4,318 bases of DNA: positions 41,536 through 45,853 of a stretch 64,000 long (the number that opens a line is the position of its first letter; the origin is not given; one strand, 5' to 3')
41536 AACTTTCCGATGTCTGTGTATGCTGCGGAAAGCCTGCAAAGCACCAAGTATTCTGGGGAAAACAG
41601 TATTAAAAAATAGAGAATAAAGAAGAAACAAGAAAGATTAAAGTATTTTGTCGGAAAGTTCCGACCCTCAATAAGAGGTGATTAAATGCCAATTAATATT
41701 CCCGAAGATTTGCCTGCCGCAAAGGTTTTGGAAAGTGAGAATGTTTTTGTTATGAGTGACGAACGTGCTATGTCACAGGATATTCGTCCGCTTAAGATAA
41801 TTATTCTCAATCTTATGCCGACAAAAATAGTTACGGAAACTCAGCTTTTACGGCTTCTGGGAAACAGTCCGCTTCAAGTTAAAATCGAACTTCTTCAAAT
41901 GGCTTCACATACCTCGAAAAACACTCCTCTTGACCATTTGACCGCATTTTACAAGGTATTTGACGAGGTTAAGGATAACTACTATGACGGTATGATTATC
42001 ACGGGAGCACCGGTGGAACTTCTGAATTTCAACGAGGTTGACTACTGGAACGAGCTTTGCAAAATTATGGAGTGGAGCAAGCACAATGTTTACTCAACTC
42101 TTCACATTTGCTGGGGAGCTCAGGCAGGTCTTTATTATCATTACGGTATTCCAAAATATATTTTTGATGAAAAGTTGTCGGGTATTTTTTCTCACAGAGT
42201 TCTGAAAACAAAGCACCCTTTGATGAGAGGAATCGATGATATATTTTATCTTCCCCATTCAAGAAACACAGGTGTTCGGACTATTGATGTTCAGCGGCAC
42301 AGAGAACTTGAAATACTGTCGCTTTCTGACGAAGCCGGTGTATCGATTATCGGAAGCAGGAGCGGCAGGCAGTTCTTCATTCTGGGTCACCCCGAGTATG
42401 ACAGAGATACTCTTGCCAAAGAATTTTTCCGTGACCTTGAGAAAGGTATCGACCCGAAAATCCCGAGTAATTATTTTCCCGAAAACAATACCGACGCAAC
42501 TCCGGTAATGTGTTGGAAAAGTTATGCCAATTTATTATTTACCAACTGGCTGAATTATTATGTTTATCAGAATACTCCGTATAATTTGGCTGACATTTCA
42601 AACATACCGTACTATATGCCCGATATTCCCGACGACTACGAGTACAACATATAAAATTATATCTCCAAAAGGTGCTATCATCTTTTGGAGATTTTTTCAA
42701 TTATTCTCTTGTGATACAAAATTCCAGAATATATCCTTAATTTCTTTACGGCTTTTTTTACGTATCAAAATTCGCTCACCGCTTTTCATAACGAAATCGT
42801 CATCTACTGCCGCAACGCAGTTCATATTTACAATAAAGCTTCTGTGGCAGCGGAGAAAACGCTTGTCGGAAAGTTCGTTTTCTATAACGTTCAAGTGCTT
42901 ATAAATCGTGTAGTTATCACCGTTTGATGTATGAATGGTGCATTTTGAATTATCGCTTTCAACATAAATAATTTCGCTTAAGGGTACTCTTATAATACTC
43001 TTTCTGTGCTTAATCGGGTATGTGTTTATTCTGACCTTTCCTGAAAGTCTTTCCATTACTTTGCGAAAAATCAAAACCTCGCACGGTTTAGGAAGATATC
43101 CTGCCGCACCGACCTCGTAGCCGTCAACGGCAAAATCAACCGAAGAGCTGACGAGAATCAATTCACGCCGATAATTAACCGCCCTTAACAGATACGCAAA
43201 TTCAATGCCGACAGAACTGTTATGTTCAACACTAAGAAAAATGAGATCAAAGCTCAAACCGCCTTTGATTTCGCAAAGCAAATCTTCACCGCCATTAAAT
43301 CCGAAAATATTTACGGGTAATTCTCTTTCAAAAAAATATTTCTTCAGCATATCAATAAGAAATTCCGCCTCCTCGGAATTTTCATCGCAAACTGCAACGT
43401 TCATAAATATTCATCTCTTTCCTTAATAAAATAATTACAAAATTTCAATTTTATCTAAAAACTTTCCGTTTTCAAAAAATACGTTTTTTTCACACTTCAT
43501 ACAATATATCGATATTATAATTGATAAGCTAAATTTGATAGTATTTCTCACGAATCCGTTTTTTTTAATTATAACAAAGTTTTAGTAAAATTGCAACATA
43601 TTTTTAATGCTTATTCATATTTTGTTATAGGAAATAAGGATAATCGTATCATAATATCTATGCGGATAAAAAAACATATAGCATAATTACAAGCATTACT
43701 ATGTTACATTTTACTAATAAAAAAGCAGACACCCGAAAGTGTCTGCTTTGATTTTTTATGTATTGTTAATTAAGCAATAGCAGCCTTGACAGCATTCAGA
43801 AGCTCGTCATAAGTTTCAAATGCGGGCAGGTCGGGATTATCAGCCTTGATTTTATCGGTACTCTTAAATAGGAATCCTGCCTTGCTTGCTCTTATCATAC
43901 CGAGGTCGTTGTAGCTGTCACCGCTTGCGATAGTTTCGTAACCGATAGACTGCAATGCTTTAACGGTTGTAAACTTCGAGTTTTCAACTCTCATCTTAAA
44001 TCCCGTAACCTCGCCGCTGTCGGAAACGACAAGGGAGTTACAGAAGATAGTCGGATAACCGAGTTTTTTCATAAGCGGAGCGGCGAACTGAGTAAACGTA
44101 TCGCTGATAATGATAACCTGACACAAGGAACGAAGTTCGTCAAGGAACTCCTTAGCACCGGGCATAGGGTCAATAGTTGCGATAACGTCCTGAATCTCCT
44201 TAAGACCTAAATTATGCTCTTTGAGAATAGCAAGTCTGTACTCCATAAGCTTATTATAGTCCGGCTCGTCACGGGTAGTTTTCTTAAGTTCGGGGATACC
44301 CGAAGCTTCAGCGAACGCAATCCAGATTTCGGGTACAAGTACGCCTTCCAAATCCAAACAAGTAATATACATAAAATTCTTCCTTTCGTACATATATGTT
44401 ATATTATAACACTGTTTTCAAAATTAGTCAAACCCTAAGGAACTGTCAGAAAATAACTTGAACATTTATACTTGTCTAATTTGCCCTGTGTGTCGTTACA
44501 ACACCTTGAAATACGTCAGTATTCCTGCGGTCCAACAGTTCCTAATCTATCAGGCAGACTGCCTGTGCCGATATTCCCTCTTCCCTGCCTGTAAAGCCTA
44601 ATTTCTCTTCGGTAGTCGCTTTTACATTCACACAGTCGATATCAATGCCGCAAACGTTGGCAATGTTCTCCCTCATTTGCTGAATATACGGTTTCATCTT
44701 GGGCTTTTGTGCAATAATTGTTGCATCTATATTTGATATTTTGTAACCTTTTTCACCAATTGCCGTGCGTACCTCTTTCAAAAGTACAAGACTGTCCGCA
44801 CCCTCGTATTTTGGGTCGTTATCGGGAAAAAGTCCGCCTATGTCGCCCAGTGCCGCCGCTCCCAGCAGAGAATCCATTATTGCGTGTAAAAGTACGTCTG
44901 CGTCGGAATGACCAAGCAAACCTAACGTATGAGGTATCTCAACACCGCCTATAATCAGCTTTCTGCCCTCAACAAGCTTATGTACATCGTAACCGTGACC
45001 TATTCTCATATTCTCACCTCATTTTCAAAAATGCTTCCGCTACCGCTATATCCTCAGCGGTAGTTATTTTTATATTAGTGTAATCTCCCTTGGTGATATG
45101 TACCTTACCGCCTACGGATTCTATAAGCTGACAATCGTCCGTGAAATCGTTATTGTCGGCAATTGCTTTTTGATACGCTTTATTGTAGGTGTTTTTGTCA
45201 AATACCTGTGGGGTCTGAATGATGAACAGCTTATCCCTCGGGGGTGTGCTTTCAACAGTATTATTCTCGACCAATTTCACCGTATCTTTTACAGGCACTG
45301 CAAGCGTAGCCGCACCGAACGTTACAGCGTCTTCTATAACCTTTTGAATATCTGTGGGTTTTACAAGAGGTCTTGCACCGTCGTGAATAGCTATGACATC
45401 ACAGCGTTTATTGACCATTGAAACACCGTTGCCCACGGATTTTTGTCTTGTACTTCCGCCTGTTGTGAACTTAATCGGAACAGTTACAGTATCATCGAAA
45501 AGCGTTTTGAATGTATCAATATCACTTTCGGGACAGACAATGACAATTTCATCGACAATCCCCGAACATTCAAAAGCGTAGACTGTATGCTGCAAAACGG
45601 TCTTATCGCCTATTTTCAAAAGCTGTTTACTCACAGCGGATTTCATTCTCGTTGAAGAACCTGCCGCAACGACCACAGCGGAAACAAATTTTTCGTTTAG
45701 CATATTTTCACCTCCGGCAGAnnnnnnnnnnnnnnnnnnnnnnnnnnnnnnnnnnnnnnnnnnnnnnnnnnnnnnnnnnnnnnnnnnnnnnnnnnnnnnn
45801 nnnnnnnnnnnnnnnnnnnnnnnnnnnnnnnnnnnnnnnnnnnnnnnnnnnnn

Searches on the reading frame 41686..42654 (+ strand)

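Call 40: search_protein_families(library=pfam, proteins=[window:41686-42654:+], max_evalue=0.00001)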
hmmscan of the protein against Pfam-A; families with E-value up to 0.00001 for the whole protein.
window:41686-42654:+ (322 aa): 1 family
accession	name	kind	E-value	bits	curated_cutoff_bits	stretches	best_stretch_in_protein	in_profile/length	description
PF04204.22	HTS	-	1.3e-139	464.8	27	1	2-299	1-298/298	Homoserine O-succinyltransferase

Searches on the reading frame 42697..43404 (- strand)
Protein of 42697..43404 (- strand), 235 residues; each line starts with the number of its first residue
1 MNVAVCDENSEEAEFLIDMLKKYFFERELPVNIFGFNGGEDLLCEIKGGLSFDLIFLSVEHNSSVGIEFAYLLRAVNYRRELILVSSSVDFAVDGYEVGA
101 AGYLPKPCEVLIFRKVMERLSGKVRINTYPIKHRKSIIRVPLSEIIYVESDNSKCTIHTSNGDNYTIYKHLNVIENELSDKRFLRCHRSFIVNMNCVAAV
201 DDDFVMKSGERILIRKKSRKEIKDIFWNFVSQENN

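Call 40: search_protein_families(library=pfam, proteins=[window:42697-43404:-], max_evalue=0.00001)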
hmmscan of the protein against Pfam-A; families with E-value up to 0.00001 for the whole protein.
window:42697-43404:- (235 aa): 1 family
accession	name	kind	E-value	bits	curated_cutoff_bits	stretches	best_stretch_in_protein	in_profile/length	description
PF04397.21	LytTR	-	2.6e-21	76.1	22.6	1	136-226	2-97/98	LytTr DNA-binding domain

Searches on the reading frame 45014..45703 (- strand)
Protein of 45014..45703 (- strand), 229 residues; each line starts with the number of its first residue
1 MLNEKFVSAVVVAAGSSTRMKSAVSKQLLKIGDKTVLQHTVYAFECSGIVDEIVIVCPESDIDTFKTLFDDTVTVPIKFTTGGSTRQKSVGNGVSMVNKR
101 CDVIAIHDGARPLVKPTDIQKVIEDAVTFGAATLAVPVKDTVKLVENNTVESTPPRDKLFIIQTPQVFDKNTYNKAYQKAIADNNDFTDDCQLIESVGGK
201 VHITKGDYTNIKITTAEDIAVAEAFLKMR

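Call 40: search_protein_families(library=pfam, proteins=[window:45014-45703:-], max_evalue=0.00001)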
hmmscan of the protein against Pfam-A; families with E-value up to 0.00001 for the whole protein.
window:45014-45703:- (229 aa): 3 families
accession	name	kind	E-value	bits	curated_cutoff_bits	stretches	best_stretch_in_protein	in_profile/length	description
PF01128.25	IspD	-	9.2e-63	212.4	27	1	7-227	1-220/221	2-C-methyl-D-erythritol 4-phosphate cytidylyltransferase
PF12804.13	NTP_transf_3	-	4.4e-10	40.4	27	1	9-127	1-112/160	MobA-like NTP transferase domain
PF02348.25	CTP_transf_3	-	6.4e-08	33.1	22.6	1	11-154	4-145/217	Cytidylyltransferase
